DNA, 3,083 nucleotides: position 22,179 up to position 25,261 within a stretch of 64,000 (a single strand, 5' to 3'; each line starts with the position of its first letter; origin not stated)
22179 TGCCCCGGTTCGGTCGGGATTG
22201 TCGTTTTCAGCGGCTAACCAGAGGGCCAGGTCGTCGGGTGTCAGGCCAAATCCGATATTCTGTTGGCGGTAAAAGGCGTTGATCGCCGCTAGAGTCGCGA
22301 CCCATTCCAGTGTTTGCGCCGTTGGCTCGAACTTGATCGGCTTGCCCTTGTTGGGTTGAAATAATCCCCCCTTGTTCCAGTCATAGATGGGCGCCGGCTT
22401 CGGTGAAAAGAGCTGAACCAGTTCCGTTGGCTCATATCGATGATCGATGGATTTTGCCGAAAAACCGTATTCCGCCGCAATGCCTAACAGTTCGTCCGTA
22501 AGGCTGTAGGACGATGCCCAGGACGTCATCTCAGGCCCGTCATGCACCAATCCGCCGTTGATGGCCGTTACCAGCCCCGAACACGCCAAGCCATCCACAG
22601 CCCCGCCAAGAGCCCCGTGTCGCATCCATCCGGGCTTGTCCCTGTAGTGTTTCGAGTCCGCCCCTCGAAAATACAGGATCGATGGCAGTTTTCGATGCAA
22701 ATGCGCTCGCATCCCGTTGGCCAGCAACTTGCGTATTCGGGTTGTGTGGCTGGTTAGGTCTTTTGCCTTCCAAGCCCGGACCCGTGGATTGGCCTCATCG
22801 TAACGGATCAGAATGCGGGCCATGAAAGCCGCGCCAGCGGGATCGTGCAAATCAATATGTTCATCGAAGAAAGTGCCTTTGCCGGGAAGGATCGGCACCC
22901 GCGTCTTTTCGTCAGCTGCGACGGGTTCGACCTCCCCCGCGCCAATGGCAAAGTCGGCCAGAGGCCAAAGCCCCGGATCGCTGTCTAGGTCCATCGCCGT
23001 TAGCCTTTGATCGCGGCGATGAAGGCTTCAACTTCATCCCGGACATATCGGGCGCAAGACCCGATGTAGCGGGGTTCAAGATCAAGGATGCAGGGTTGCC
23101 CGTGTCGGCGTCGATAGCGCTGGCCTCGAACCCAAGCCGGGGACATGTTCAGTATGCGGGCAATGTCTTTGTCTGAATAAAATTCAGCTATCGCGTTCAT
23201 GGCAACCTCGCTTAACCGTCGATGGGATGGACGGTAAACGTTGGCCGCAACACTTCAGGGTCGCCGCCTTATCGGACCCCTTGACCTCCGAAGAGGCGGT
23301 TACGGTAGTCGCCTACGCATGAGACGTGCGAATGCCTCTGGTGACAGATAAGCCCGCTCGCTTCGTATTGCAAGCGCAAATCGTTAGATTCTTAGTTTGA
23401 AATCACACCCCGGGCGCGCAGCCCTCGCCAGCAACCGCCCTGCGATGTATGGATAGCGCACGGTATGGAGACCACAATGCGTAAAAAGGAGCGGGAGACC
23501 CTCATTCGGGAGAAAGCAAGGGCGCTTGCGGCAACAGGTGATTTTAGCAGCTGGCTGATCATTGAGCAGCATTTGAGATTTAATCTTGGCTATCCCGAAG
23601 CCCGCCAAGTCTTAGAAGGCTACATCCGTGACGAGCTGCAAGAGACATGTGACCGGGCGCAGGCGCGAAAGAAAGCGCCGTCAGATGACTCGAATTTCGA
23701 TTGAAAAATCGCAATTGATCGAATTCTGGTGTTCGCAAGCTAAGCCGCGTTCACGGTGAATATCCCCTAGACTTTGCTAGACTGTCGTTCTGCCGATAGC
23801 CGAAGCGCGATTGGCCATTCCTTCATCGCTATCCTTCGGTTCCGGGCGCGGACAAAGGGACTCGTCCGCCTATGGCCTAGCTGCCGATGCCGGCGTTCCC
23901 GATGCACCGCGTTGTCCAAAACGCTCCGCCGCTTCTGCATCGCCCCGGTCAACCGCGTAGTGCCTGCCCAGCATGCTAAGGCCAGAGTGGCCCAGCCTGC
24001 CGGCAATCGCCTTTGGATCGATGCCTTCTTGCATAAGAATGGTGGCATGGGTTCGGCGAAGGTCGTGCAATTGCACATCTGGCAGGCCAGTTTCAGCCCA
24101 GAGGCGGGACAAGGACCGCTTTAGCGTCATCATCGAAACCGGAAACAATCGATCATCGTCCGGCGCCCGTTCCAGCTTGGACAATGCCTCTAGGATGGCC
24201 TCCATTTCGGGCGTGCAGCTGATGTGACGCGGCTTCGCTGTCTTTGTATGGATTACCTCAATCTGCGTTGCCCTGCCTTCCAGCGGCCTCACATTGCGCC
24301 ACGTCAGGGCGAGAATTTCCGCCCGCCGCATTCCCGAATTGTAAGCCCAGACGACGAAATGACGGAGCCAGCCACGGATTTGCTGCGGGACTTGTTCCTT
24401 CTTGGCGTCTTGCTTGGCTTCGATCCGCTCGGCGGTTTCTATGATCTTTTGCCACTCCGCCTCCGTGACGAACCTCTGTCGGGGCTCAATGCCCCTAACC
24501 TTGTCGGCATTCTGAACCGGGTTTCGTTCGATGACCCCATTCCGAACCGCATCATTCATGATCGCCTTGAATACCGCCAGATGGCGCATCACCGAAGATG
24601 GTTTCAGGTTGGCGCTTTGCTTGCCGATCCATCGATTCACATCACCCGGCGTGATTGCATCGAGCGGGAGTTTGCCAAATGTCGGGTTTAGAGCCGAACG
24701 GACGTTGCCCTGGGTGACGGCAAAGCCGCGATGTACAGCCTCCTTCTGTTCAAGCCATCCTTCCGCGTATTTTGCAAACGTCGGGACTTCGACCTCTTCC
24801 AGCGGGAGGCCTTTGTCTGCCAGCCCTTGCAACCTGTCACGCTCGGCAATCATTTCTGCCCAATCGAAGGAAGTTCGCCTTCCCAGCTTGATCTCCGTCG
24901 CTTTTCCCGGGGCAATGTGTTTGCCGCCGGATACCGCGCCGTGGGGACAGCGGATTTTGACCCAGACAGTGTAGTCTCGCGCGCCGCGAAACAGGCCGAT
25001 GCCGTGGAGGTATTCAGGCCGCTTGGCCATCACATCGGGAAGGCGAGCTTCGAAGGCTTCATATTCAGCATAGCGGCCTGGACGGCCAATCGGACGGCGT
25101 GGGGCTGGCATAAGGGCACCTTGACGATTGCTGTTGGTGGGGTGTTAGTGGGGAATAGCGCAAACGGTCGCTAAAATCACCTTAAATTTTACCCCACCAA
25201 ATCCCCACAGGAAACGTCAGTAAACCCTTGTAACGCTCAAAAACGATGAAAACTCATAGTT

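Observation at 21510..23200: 494-aa island protein carrying all four family-A polymerase core motifs in correct order, with an HDSF motif C as in T7 RNA polymerase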

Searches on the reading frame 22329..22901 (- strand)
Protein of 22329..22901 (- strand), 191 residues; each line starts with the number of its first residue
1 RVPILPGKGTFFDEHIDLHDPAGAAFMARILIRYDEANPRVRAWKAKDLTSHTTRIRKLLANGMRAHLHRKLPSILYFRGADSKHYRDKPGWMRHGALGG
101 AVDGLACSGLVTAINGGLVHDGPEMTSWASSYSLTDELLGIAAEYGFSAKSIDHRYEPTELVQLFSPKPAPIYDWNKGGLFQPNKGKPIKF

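Call 88: predict_structure(alignment_id=A6)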
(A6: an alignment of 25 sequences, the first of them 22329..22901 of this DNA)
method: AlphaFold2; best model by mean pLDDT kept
length: 191 residues; sequences in the alignment: 25
mean_pLDDT: 91.8   pTM: 0.81
mean pLDDT of the five models: 91.8, 89.7, 88.8, 88.0, 87.2
residues with pLDDT >= 90: 145; 70-90: 39; 50-70: 7; < 50: 0
segments of 3 or more residues with pLDDT < 50: none
pLDDT, mean of each block of 10 residues (from residue 1): 86 96 96 97 95 97 97 93 84 92 98 87 74 97 96 85 89 96 90 74
secondary structure, 60 per line:
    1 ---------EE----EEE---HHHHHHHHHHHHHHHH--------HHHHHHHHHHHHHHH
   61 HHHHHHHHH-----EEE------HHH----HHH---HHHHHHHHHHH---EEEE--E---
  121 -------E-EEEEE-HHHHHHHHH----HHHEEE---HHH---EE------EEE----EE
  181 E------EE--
elements in order: E16-18 H22-37 H46-69 E75-77 H97-107 E111-114 E130-134 H136-144 E152-154 E172-174 E179-181
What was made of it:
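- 22329..22901 (-): N-terminal family-specific domain (residues 32-222): a helical hairpin plus an alpha/beta unit. Residues 1-31 are predicted disordered. The separate AF2 model has pLDDT 91.8 (call 88).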

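Call 90: fold_search(model_id=the predicted structure, library=pdb)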
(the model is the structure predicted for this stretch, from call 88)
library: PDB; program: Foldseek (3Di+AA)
matches with E <= 10: 164; with E <= 0.001: 0
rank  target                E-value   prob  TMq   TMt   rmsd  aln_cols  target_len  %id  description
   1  3u1d_B                2.8e-01  0.25  0.24  0.30  10.1       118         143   17  The structure of a protein with a GntR superfamily winged-helix-turn-helix domain from Halomicrobium mukohataei. (released 2011-12-07)
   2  3b8m_C                3.2e-01  0.06  0.13  0.11  19.4       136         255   10  Structure of FepE- Bacterial Polysaccharide Co-polymerase (released 2008-01-22)
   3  5yi0_A                3.9e-01  0.21  0.25  0.31  11.5       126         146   13  Structure of Lactococcus lactis ZitR, C30AH42A mutant (released 2017-12-06)
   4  5aip_A                4.7e-01  0.30  0.27  0.34   6.8       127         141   16  Crystal structure of NadR in complex with 4-hydroxyphenylacetate (released 2016-03-02)
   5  4yif_B                4.7e-01  0.23  0.22  0.29   9.3       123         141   13  Crystal structure of Rv0880 (released 2015-06-10)
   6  3u1d_A                5.0e-01  0.30  0.29  0.35   9.8       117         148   14  The structure of a protein with a GntR superfamily winged-helix-turn-helix domain from Halomicrobium mukohataei. (released 2011-12-07)
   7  5yhx_A                5.0e-01  0.25  0.18  0.23   8.6        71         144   15  Structure of Lactococcus lactis ZitR, wild type (released 2017-12-06)
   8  2b0l_B                5.6e-01  0.33  0.30  0.52   6.9       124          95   10  C-terminal DNA binding domain of transcriptional pleiotropic repressor CodY. (released 2006-02-21)
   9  5e1w                  5.6e-01  0.25  0.25  0.28   7.6       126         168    6  Crystal structure of the organohalide sensing RdhR-CbdbA1625 transcriptional regulator in the ligand free form (released 2016-10-05)
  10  1bm9_A                6.8e-01  0.11  0.20  0.28  13.4       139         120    9  REPLICATION TERMINATOR PROTEIN FROM BACILLUS SUBTILIS (released 1999-01-06)
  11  4eju_A                7.7e-01  0.18  0.28  0.34   7.5       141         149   11  Staphylococcus epidermidis TcaR full length (released 2013-05-08)
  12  5yhx_M                7.7e-01  0.14  0.24  0.30  11.2       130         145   11  Structure of Lactococcus lactis ZitR, wild type (released 2017-12-06)
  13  5yhx_N                8.2e-01  0.33  0.18  0.23   3.6        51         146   18  Structure of Lactococcus lactis ZitR, wild type (released 2017-12-06)
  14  2e1n_A                8.2e-01  0.11  0.22  0.31  11.5       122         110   14  Crystal structure of the Cyanobacterium circadian clock modifier Pex (released 2006-11-28)
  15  6cmv_C                9.2e-01  0.21  0.16  0.24   5.8        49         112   16  Crystal structure of Archaeal Biofilm Regulator (AbfR2) from Sulfolobus acidocaldarius (released 2018-11-14)
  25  8zf0_A                1.4e+00  0.14  0.19  0.09   6.8        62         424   21  pRib-ADP bound OsEDS1-PAD4-ADR1 complex (released 2024-11-13)
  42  8yli_B                2.8e+00  0.12  0.28  0.32   7.4       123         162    9  Crystal structure of Pectobacterium atrosepticum PecS in complex with operator DNA (released 2024-11-13)
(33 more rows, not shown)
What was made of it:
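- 22329..22901 (-): Most of the weak hits are winged-helix DNA binders such as MarR, GntR, PadR and RTP (call 90).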

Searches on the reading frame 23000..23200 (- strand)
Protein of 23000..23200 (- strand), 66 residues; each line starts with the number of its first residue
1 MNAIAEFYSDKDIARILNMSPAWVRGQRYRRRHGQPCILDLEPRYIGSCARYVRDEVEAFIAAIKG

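Call 4: search_protein_families(library=pfam, proteins=[window:23000-23200:-], max_evalue=1)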
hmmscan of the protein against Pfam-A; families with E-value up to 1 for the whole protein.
window:23000-23200:- (66 aa): 3 families
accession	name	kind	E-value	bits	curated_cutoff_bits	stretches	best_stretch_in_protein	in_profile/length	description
PF12728.13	HTH_17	-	0.00021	21.9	27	1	7-63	1-49/51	Helix-turn-helix domain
PF13384.12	HTH_23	-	0.029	14.6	24.6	1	8-36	18-47/50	Homeodomain-like domain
PF23875.1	DUF7229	-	0.19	12.3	27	1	2-61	5-66/90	Domain of unknown function (DUF7229)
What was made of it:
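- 23000..23200 (-): AlpA-like small HTH gene (66 aa) whose stop lies 5 nt before the polymerase ATG; probably the same operon. HTH_17 E=2e-4 (call 4).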

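Call 5: search_protein_families(library=phrogs, proteins=[window:23000-23200:-], max_evalue=1)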
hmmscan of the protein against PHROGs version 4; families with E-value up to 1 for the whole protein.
window:23000-23200:- (66 aa): 3 families
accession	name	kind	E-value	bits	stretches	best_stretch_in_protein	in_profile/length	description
phrog_66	-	integration and excision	0.00053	20.8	1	5-64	91-143/412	excisionase and transcriptional regulator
phrog_668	-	DNA, RNA and nucleotide metabolism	0.011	16.4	1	6-62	62-111/181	HTH DNA binding protein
phrog_5701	-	unknown function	0.41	11.8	1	3-35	12-44/73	-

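Call 6: search_protein_families(library=ncbifam, proteins=[window:23000-23200:-], max_evalue=1)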
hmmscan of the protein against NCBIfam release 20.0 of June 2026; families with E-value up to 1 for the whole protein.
window:23000-23200:- (66 aa): 0 families

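Call 106: search_protein_families(library=padloc, proteins=[window:23000-23200:-], max_evalue=0.001)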
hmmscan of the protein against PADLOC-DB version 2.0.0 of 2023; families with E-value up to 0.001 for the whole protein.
window:23000-23200:- (66 aa): 0 families

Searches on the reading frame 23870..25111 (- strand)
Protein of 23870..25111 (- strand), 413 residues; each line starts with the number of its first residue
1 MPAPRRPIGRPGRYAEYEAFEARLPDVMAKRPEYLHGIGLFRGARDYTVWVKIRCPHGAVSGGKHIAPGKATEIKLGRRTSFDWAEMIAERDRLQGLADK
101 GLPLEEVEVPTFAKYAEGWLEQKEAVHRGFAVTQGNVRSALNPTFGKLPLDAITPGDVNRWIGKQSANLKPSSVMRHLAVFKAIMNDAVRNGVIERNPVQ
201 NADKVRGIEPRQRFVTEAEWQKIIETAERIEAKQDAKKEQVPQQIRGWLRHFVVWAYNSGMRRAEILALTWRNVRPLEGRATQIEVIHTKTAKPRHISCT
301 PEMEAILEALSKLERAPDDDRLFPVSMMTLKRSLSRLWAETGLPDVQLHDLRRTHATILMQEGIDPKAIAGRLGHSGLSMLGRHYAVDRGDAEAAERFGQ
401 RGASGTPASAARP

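Call 4: search_protein_families(library=pfam, proteins=[window:23870-25111:-], max_evalue=1)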
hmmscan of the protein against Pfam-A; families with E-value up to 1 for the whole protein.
window:23870-25111:- (413 aa): 4 families
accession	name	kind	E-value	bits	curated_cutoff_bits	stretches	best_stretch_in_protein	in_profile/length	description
PF00589.27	Phage_integrase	-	2.9e-19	69.9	27.1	1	214-386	2-166/172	Phage integrase family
PF22022.2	Phage_int_M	-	5.1e-08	33.5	27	1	112-201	1-92/96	Phage integrase central domain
PF13102.12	Phage_int_SAM_5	-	7.9e-05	23.4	22.3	1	159-202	55-95/98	Phage integrase SAM-like domain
PF14659.12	Phage_int_SAM_3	-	0.00027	21.5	22.6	1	111-162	1-54/58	Phage integrase, N-terminal SAM-like domain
